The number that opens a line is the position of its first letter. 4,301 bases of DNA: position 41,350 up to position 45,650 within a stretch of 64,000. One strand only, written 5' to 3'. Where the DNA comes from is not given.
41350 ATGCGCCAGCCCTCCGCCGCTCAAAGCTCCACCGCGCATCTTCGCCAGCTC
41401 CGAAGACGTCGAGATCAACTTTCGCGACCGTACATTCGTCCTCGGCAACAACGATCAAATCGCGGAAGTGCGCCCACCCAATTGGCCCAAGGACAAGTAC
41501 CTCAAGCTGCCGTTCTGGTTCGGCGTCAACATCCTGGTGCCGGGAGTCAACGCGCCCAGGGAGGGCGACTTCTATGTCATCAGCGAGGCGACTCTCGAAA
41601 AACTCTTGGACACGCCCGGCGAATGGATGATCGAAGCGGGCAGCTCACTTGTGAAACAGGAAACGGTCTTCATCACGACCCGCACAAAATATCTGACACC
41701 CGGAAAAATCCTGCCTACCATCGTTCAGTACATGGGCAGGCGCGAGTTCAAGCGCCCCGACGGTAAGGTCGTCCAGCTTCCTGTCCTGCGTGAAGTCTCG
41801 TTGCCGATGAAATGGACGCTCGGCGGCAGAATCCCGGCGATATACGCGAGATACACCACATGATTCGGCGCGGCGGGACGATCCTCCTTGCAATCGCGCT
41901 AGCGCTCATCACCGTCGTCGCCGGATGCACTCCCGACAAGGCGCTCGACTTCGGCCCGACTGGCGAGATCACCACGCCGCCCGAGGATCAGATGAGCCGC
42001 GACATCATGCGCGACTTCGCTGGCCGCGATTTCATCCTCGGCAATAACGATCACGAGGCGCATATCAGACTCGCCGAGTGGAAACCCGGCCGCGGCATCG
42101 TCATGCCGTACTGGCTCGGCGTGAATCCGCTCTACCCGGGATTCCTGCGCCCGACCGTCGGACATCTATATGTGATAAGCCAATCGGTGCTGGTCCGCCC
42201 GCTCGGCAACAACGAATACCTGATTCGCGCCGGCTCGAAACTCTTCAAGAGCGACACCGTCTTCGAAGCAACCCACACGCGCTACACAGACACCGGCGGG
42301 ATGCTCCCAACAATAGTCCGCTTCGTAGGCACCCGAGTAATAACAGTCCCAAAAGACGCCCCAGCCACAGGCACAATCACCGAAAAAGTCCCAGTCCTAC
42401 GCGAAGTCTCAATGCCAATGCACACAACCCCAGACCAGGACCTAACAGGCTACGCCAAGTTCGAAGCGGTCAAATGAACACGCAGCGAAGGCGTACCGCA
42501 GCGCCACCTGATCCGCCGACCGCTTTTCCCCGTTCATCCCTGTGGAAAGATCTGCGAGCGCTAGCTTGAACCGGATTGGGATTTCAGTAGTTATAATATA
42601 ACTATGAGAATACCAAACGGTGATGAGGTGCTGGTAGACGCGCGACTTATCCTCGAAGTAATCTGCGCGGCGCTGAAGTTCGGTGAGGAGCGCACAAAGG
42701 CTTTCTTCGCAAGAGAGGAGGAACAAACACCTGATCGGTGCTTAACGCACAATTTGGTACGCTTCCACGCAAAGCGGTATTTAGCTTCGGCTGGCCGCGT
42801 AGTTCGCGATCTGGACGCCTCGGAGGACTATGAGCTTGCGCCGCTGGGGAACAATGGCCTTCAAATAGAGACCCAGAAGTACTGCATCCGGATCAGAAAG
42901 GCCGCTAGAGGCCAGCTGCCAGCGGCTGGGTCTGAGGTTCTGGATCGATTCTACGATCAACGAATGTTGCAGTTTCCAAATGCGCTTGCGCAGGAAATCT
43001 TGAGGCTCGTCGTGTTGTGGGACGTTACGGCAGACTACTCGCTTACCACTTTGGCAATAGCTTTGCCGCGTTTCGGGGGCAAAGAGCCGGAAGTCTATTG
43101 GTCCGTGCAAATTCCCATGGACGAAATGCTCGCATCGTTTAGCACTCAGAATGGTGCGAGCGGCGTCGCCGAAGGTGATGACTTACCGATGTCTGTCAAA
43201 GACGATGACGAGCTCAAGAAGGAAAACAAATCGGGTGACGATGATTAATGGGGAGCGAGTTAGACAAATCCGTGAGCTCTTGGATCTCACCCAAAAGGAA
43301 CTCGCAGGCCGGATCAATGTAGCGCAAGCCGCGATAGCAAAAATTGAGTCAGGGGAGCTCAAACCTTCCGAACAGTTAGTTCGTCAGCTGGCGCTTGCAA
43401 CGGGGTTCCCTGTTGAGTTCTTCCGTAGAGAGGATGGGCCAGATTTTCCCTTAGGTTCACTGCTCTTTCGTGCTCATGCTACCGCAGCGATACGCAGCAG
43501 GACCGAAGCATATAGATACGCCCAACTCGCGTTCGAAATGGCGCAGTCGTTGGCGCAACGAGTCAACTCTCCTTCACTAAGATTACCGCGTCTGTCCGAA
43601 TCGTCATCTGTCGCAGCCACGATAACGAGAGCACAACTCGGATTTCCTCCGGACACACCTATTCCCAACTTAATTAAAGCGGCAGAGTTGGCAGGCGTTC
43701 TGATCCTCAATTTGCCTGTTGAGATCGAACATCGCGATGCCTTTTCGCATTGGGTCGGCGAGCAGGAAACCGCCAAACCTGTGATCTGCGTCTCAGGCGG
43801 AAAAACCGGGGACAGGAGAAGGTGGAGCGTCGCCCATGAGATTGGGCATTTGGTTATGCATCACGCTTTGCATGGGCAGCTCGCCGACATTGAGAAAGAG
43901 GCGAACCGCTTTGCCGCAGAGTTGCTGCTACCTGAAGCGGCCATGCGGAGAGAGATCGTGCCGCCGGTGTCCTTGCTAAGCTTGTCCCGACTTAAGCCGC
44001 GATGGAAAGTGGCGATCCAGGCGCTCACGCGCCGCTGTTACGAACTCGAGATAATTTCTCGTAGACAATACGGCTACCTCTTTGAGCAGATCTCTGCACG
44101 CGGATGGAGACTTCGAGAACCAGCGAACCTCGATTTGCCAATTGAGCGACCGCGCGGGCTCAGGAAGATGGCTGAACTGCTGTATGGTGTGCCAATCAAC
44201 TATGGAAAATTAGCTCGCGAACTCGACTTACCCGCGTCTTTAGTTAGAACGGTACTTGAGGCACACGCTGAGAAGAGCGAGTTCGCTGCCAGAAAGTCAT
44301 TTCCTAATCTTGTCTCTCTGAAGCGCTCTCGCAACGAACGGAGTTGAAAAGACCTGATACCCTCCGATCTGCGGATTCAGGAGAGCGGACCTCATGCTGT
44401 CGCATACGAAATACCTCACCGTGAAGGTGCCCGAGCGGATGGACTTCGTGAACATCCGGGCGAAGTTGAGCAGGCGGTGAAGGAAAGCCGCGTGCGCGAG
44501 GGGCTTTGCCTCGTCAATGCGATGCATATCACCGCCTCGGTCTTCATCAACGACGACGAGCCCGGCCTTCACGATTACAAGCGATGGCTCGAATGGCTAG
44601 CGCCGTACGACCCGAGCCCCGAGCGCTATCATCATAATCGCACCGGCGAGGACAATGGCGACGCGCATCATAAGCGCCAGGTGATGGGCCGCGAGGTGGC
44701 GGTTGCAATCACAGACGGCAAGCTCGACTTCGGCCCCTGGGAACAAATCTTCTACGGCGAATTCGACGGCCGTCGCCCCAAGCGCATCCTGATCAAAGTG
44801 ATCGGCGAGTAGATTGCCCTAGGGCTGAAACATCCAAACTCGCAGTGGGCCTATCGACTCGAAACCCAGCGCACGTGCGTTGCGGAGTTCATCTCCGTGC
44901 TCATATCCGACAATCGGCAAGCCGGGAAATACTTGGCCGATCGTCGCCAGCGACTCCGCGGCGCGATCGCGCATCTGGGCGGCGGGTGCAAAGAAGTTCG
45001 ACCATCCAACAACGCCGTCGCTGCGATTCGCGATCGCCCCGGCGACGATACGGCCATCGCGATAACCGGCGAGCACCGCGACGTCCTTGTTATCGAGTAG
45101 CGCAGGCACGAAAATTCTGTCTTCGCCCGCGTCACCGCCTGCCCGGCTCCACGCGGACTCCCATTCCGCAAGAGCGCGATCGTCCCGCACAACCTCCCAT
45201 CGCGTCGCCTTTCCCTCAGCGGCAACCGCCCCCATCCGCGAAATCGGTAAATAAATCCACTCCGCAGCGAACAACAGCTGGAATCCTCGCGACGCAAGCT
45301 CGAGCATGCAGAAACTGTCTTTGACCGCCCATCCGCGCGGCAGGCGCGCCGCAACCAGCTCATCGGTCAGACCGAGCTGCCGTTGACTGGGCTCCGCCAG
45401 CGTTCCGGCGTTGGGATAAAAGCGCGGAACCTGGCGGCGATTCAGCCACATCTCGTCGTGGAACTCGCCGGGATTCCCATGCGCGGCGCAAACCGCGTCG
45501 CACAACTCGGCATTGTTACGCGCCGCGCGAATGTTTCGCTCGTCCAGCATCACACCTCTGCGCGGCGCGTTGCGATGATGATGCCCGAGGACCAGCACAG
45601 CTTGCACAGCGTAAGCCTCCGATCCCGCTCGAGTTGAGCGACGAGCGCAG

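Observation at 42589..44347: Two-gene toxin-antitoxin/defence-like module: unknown effector plus HTH-XRE-ImmA/IrrE peptidase, leaderless and operator-gated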

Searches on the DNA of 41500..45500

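Call 85: search_rna_families(source=window, start=41500, end=45500, threshold=evalue, max_evalue=0.1)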
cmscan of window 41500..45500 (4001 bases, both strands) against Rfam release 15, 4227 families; matches with E-value up to 0.1: 0.
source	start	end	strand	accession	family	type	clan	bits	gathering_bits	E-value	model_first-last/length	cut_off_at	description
